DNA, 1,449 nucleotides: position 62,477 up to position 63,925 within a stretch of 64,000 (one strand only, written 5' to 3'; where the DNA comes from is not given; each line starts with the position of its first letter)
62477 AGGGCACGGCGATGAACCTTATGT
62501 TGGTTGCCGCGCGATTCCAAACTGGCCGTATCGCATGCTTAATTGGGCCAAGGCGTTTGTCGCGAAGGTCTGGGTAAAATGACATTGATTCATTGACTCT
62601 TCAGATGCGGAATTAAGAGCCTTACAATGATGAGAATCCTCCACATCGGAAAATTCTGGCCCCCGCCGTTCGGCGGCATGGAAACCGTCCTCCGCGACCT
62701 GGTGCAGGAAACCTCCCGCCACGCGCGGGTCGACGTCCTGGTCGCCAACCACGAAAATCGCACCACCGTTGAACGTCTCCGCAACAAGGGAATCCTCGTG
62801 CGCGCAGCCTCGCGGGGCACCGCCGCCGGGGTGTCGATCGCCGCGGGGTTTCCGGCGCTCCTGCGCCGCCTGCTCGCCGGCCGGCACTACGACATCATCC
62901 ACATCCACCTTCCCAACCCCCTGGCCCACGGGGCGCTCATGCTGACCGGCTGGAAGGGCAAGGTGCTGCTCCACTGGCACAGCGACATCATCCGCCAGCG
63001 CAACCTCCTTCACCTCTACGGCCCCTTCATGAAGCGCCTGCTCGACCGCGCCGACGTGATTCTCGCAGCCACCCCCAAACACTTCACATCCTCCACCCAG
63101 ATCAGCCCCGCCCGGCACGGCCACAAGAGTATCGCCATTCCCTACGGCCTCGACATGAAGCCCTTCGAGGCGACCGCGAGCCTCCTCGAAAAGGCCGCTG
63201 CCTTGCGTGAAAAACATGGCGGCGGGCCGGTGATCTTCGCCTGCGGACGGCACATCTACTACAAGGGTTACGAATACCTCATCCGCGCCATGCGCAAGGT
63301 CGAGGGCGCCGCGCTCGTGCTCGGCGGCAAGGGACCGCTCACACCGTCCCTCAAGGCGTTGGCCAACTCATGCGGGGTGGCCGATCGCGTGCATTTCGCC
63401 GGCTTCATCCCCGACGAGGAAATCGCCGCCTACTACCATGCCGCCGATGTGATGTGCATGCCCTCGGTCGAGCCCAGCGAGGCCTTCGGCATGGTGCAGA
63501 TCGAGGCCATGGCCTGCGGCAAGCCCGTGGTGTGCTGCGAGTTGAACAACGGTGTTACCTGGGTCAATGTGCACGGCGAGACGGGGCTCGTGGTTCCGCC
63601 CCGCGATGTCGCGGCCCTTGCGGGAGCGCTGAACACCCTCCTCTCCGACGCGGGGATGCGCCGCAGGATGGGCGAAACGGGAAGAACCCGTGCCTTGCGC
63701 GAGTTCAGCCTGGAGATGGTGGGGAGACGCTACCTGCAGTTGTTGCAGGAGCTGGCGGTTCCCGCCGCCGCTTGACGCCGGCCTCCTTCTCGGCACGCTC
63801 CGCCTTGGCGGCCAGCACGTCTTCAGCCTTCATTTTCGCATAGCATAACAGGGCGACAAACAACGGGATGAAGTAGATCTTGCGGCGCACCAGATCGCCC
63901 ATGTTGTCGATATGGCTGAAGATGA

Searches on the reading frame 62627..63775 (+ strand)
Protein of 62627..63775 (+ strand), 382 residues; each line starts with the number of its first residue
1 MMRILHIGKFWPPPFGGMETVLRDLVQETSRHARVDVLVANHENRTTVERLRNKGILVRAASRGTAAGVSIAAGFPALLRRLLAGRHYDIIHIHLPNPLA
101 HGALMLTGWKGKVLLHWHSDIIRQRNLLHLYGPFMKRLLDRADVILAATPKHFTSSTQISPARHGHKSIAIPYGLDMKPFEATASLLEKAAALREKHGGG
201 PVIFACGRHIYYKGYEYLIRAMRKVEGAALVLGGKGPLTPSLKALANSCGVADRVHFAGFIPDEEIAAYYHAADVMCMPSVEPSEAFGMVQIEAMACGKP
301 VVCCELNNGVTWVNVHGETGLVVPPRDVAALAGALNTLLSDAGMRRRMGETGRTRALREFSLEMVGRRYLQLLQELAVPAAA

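Call 98: search_protein_families(library=pfam, proteins=[window:62627-63775:+], max_evalue=0.00001)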
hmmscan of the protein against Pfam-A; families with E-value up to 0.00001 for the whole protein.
window:62627-63775:+ (382 aa): 6 families
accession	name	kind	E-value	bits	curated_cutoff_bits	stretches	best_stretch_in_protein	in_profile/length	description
PF00534.26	Glycos_transf_1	-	5.5e-40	137.2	26.4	1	197-354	12-171/172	Glycosyl transferases group 1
PF13692.12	Glyco_trans_1_4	-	6.1e-35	121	27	1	201-341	2-142/142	Glycosyl transferases group 1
PF13439.12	Glyco_transf_4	-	2.9e-14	53.9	28.5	1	15-150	1-142/170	Glycosyltransferase Family 4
PF13579.12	Glyco_trans_4_4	-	4.4e-10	40.6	29.7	1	16-150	1-136/158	Glycosyl transferase 4-like domain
PF13524.12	Glyco_trans_1_2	-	5.6e-09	36.5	25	1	217-364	4-137/144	Glycosyl transferase-like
PF20706.3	GT4-conflict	-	3.2e-08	33.4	26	1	137-303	142-310/385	Family 4 Glycosyltransferase in conflict systems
